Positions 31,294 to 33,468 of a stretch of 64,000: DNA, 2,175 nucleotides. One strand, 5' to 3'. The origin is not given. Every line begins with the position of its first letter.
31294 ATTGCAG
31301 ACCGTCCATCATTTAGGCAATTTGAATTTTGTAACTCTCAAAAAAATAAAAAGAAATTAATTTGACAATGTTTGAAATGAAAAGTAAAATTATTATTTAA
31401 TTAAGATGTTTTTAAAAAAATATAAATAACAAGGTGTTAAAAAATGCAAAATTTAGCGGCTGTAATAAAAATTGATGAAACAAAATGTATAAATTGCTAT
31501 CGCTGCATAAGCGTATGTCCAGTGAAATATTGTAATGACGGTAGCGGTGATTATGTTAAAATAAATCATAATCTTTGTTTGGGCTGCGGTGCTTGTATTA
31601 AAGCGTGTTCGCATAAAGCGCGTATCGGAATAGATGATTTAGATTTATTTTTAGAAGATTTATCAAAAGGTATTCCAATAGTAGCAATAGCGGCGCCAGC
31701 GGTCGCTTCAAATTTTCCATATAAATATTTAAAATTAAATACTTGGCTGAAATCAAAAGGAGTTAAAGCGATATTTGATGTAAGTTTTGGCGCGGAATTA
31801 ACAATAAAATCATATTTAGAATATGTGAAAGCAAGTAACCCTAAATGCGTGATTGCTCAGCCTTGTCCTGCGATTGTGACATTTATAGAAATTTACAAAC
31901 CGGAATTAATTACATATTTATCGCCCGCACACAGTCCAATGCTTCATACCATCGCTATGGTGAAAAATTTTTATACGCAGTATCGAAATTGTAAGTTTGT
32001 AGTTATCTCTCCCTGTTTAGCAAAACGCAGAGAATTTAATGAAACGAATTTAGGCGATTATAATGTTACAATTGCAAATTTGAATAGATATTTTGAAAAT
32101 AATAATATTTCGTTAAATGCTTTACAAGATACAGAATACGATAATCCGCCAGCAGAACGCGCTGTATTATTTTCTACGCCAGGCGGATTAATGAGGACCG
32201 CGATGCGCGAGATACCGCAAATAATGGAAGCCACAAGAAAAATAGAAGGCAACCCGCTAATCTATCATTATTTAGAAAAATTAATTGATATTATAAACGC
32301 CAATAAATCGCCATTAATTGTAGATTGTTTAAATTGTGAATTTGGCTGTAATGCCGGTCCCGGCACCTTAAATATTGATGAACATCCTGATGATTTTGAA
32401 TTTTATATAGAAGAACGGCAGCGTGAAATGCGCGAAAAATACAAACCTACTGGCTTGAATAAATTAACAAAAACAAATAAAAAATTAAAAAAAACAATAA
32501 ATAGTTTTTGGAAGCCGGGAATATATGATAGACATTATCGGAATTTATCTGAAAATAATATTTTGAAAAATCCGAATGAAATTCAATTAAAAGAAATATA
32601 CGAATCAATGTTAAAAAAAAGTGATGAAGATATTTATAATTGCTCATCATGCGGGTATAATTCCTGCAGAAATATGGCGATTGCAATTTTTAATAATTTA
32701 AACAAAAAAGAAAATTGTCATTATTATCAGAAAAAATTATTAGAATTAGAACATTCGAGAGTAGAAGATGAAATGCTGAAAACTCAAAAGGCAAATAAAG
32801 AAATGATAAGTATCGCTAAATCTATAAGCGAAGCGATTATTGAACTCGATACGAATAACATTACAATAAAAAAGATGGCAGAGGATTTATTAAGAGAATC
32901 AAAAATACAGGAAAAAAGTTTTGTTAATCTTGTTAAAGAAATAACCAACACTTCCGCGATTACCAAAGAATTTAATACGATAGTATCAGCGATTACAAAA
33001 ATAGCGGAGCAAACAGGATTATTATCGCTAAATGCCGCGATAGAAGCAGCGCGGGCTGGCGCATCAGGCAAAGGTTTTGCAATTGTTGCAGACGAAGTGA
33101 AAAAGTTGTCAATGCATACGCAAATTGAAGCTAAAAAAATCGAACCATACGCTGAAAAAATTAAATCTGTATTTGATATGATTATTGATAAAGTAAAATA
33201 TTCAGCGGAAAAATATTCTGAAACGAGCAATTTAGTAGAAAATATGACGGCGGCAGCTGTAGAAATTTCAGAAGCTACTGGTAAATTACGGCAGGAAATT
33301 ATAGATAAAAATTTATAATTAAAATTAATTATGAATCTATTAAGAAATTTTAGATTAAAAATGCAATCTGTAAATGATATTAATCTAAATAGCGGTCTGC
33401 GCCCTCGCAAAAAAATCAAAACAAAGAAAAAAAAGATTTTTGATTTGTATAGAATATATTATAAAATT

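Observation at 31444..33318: Cytoplasmic [FeFe]-hydrogenase-like domain fused to an MCP signalling domain (putative H2/redox chemoreceptor)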

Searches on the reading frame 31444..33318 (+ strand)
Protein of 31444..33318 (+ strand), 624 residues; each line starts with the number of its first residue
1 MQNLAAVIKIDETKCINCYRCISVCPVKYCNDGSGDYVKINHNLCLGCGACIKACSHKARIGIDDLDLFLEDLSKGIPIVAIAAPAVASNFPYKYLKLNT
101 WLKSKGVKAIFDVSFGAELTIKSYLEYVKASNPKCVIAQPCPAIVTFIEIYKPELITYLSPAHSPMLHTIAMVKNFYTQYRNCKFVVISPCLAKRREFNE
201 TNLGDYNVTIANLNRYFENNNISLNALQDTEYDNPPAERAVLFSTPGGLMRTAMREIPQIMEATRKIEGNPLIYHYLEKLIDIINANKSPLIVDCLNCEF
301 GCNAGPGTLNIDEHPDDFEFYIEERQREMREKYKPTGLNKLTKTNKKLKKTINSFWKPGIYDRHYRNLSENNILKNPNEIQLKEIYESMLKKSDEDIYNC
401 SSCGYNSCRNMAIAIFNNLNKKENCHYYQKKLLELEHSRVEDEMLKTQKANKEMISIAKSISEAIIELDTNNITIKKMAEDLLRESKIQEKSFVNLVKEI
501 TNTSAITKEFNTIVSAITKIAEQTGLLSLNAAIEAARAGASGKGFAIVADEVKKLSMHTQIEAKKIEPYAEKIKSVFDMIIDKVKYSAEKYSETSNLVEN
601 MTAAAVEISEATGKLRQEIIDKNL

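Call 3: search_protein_families(library=pfam, proteins=[window:31444-33318:+], max_evalue=0.1)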
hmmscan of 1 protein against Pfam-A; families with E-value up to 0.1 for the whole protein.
window:31444-33318:+ (624 aa): 15 families
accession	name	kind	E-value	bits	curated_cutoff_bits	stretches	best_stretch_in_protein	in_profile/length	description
PF02906.19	Fe_hyd_lg_C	-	1.7e-32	113.5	22.1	1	79-306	3-245/245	Iron only hydrogenase large subunit, C-terminal domain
PF00015.26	MCPsignal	-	2.1e-27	96.5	34.6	1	479-619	4-144/172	Methyl-accepting chemotaxis protein (MCP) signalling domain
PF00037.32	Fer4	-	7.8e-08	32.3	21.1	2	8-27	1-20/24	4Fe-4S binding domain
PF12837.12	Fer4_6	-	5.8e-07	29.6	25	2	7-27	1-21/24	4Fe-4S binding domain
PF13237.11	Fer4_10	-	2.3e-06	27.9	25.5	1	8-55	2-52/53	4Fe-4S dicluster domain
PF12838.12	Fer4_7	-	2.5e-06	28.3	27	2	14-59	1-52/52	4Fe-4S dicluster domain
PF12797.12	Fer4_2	-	7.6e-06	26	24.5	2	8-27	3-22/22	4Fe-4S binding domain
PF13187.11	Fer4_9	-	1.4e-05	25.5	27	1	14-58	1-50/52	4Fe-4S dicluster domain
PF14697.11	Fer4_21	-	6.4e-05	23.5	35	1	9-56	2-52/59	4Fe-4S dicluster domain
PF04060.18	FeS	-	0.00015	21.9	23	1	398-426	4-32/33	Putative Fe-S cluster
PF13459.11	Fer4_15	-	0.0012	20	22.4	0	38-67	1-30/66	4Fe-4S single cluster domain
PF22117.2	Fer4_Nqo3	-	0.0093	16.6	27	0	7-24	3-20/67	NADH-quinone oxidoreductase subunit 3, ferredoxin-like domain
PF12798.12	Fer4_3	-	0.03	15.6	27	1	15-27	1-13/15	4Fe-4S binding domain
PF12800.12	Fer4_4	-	0.036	14.9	24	2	13-27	2-16/17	4Fe-4S binding domain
PF25160.1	LdpA_Fe-S-bd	-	0.052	13.8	27.6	0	10-29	23-42/49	LdpA Fe-S cluster-binding domain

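Call 4: search_protein_families(library=ncbifam, proteins=[window:31444-33318:+], max_evalue=0.1)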
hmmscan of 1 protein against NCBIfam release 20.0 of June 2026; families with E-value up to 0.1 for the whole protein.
window:31444-33318:+ (624 aa): 62 families (the best 25 are shown)
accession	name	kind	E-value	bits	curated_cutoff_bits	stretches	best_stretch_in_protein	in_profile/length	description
TIGR04105.1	FeFe_hydrog_B1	subfamily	1.6e-37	129.3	450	1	25-310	170-460/462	monomeric [FeFe] hydrogenase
TIGR02512.1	FeFe_hydrog_A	subfamily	1.1e-32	113.4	405.95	1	8-265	2-301/375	[FeFe] hydrogenase, group A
NF040763.1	FeFe_hydrog_A6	exception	6.2e-27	94.2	765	1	6-263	138-437/571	NADH-dependent [FeFe] hydrogenase, group A6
NF040762.1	Hydr_FeFe_Clost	exception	3.3e-21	75.5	900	1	7-264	138-437/572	ferredoxin hydrogenase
NF058645.1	MCPCtpMPsAe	equivalog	2.6e-19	69.4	900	1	449-610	327-488/558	methyl-accepting chemotaxis protein CtpM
NF041847.1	transduc_aer2_vibrio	equivalog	2.7e-15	55.7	1200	1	496-617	584-691/804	aerotaxis transducer Aer2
NF050802.1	AspChtxCcaA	equivalog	3.7e-15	55.3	1300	1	491-619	553-684/700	aspartate chemotaxis receptor CcaA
NF047851.1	MCPCitTducer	equivalog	2.9e-14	53.1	900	1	495-613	345-463/553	methyl-accepting chemotaxis citrate transducer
NF011622.0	PRK15048.1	equivalog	3.2e-14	53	900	1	493-612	345-461/553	methyl-accepting chemotaxis protein II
NF011615.0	PRK15041.1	equivalog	3.2e-14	52.5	947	1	491-613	342-464/554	methyl-accepting chemotaxis protein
NF007309.0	PRK09793.1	equivalog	1.2e-12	47.6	903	1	485-577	335-424/533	methyl-accepting chemotaxis protein IV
TIGR01944.1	rnfB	subfamily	1.6e-08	34.3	68.7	2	5-57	105-157/190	RnfABCDGE type electron transport complex subunit B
NF040864.1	HgcB_ferredoxin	equivalog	7.3e-08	32.2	99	1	6-59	7-60/93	mercury methylation ferredoxin HgcB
TIGR02179.1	PorD_KorD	subfamily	6.5e-07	29.4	60.05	1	10-59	22-71/78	2-oxoacid:acceptor oxidoreductase, delta subunit, pyruvate/2-ketoisovalerate family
NF003475.0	PRK05113.1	equivalog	7.5e-07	29.2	203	1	5-56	105-156/190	electron transport complex subunit RsxB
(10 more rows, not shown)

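Call 5: search_solved_structures(query=window:31444-33318:+, max_evalue=0.01, show_alignments=3)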
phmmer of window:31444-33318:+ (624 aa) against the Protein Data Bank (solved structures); distinct sequences matched with E-value up to 0.01: 66 (the best 60 are shown).
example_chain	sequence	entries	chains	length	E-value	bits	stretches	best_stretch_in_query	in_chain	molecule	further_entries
9rkm_A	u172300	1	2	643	8.3e-22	80.8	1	9-261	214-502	[FeFe]-hydrogenase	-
30jk_A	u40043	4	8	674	8.9e-22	80.8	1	9-261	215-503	[FeFe]-hydrogenase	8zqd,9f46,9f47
7q4v_A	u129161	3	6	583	4.9e-19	71.7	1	4-262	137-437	Iron hydrogenase HydA1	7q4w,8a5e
7qv7_D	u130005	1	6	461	6.6e-19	71.3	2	102-260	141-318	Hydrogen dependent carbon dioxide reductase subunit HydA2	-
8a6t_A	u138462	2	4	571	5e-18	68.4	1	9-274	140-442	Electron bifurcating hydrogenase subunit HydA1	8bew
6glz_A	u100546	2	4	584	5.7e-15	58.3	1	8-262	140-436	Iron hydrogenase 1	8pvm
6gly_A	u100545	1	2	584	5.7e-15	58.3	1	8-262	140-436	Iron hydrogenase 1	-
6gm3_A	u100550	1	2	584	6.9e-15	58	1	8-262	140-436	Iron hydrogenase 1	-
7qhf_A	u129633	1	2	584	8.1e-15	57.8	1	8-262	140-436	Iron hydrogenase 1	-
6gm0_A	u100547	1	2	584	9.9e-15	57.5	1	8-262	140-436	Iron hydrogenase 1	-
5la3_A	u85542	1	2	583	1e-14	57.4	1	8-262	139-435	Iron hydrogenase 1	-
1c4a_A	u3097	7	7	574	1.1e-14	57.4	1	8-262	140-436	PROTEIN (FE-ONLY HYDROGENASE) | PROTEIN (PERIPLASMIC HYDROGENASE 1) | Iron hydrogenase 1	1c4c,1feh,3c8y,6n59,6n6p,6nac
4xdd_A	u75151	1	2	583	1.1e-14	57.3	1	8-262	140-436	Iron hydrogenase 1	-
4xdc_A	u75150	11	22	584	1.1e-14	57.3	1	8-262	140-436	Iron hydrogenase 1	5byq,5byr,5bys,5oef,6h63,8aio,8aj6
9rj9_A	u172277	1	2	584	1.1e-14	57.3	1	8-262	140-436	Iron hydrogenase 1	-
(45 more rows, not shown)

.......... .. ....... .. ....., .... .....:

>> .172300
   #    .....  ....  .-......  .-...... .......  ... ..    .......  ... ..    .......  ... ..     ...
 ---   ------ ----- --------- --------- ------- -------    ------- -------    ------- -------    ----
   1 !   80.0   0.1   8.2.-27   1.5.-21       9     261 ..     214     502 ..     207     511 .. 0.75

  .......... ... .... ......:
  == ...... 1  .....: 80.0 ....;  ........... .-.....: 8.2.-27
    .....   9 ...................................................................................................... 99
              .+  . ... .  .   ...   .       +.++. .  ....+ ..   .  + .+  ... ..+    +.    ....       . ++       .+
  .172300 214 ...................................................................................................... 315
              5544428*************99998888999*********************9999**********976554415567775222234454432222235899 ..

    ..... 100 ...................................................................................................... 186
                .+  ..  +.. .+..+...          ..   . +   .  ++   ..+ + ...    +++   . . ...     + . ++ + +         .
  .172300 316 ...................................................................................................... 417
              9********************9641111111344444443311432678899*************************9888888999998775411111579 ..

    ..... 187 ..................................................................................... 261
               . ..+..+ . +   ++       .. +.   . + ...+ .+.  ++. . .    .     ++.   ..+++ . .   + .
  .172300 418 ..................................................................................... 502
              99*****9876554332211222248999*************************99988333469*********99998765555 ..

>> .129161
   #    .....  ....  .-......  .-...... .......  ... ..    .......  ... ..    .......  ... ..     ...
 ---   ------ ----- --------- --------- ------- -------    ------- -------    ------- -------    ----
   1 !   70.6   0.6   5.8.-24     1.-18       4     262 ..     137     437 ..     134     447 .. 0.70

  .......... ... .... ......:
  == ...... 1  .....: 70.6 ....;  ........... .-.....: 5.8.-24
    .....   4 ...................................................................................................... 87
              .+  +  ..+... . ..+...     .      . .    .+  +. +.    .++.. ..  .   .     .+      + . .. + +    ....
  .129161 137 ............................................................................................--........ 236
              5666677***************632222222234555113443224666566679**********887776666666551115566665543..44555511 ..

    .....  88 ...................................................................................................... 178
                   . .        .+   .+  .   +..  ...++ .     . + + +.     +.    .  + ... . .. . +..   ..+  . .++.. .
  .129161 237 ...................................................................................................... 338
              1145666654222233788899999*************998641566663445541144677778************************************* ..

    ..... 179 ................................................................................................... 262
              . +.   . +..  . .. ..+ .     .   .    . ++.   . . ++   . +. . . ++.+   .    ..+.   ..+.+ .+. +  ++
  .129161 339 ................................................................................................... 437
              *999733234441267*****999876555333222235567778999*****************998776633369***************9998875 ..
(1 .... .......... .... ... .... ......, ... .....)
